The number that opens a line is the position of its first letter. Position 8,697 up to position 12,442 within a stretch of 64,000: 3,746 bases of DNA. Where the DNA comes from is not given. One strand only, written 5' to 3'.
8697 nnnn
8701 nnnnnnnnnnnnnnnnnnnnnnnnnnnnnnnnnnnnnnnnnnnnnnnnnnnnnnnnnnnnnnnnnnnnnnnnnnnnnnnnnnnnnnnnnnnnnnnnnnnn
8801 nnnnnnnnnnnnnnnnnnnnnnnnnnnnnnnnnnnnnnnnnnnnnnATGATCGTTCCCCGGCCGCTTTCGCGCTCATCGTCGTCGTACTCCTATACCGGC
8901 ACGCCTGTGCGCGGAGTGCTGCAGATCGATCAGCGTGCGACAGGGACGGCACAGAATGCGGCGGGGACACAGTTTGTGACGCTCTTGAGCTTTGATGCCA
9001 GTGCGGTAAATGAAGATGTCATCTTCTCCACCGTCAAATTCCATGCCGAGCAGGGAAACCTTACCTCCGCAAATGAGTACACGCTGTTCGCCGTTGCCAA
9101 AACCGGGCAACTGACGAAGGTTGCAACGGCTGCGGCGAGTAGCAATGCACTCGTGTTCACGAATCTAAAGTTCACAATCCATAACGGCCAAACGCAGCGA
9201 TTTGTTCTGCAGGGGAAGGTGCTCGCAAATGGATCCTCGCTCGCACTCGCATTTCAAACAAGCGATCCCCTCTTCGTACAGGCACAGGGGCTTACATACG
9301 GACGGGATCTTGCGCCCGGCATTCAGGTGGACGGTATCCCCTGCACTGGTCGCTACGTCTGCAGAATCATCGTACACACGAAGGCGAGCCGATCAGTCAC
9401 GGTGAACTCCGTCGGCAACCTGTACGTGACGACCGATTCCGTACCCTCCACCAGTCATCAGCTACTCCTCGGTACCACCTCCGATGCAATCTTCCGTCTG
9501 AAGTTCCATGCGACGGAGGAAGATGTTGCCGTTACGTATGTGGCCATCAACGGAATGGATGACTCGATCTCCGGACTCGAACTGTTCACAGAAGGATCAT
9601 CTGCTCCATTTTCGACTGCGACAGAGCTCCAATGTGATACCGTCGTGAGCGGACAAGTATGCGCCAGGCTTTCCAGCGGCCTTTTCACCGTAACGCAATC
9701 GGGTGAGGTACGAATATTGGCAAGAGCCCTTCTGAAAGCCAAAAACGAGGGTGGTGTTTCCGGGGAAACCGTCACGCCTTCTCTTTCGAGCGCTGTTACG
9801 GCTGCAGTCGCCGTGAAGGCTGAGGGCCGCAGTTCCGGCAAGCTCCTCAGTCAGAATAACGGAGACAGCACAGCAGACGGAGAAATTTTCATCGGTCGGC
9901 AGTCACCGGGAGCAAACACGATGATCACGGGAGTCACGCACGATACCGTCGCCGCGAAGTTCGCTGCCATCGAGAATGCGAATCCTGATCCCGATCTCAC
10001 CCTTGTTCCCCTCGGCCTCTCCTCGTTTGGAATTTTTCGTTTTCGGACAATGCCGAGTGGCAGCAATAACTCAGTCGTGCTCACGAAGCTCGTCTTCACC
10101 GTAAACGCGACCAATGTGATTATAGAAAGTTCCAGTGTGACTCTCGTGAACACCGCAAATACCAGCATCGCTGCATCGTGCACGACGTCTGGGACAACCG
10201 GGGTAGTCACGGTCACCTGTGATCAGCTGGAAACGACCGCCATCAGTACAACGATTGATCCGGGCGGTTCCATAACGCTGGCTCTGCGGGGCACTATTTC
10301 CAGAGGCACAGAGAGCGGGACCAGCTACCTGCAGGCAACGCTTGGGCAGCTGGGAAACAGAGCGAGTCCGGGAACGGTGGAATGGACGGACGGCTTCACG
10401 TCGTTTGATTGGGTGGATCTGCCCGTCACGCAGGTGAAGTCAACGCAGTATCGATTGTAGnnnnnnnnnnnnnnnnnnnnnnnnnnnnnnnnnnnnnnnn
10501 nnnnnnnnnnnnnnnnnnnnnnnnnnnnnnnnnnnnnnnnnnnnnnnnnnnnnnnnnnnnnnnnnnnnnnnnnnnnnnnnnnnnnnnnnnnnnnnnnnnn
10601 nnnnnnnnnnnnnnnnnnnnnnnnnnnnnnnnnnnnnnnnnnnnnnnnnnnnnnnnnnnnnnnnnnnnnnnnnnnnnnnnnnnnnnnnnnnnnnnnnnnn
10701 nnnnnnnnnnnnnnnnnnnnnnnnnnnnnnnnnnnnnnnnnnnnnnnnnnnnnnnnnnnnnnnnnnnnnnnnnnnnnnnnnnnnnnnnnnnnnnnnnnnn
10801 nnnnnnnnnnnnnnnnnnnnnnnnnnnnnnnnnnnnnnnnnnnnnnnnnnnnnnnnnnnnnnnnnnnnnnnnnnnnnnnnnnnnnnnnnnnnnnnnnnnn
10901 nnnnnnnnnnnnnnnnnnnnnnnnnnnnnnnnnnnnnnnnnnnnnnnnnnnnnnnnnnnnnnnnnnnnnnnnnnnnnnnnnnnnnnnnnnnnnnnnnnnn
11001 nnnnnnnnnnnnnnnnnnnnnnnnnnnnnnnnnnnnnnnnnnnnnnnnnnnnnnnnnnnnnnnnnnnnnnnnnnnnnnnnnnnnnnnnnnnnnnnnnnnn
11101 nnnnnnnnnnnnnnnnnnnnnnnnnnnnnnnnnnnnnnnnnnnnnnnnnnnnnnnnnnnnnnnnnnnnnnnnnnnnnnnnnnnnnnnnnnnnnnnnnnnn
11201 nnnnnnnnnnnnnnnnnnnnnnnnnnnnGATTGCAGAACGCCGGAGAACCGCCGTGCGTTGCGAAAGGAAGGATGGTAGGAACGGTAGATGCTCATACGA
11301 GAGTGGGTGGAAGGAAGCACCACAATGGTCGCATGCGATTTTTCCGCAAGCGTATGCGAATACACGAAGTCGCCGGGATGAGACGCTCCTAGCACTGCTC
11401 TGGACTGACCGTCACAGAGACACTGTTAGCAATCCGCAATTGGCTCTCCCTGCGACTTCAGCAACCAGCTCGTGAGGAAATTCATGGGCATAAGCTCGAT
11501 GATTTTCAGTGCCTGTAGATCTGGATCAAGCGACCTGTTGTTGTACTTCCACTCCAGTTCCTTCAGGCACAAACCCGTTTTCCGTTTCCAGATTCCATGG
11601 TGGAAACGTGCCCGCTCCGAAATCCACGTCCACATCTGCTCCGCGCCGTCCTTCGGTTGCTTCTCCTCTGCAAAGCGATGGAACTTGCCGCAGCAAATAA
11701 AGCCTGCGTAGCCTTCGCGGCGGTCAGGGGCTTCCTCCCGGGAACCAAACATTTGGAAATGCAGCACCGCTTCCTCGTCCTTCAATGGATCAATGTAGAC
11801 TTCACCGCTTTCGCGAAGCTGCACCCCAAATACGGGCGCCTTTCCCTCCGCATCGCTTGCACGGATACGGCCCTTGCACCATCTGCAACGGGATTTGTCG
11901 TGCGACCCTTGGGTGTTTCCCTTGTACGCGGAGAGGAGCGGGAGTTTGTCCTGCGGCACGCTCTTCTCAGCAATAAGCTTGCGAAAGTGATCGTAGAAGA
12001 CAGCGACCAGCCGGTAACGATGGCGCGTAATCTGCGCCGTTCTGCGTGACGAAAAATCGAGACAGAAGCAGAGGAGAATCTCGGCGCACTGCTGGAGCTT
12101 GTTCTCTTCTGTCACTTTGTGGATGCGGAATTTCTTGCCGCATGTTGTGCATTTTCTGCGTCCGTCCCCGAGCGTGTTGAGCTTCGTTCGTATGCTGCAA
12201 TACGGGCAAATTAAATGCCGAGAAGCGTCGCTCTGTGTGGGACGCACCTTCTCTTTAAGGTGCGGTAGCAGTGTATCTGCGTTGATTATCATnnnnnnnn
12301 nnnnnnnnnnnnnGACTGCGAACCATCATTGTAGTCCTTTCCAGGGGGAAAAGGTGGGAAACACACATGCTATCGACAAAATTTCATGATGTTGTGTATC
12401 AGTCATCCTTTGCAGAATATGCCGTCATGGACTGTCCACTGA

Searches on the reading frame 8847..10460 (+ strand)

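Call 82: search_protein_families(library=pfam, proteins=[window:8847-10460:+], max_evalue=1)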
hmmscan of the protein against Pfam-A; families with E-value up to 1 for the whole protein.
window:8847-10460:+ (537 aa): 1 family
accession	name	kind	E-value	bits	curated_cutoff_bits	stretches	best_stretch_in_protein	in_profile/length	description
PF11715.16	Beta-prop_Nup120_160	-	0.0079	15.3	30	1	177-290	93-200/491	Nucleoporin Nup120/160, beta-propeller domain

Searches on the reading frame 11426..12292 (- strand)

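Call 82: search_protein_families(library=pfam, proteins=[window:11426-12292:-], max_evalue=1)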
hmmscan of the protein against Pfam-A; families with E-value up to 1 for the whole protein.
window:11426-12292:- (288 aa): 1 family
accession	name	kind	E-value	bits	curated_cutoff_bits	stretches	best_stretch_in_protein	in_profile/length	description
PF06467.20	zf-FCS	-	0.088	13.1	22.4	0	45-65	4-22/39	MYM-type Zinc finger with FCS sequence motif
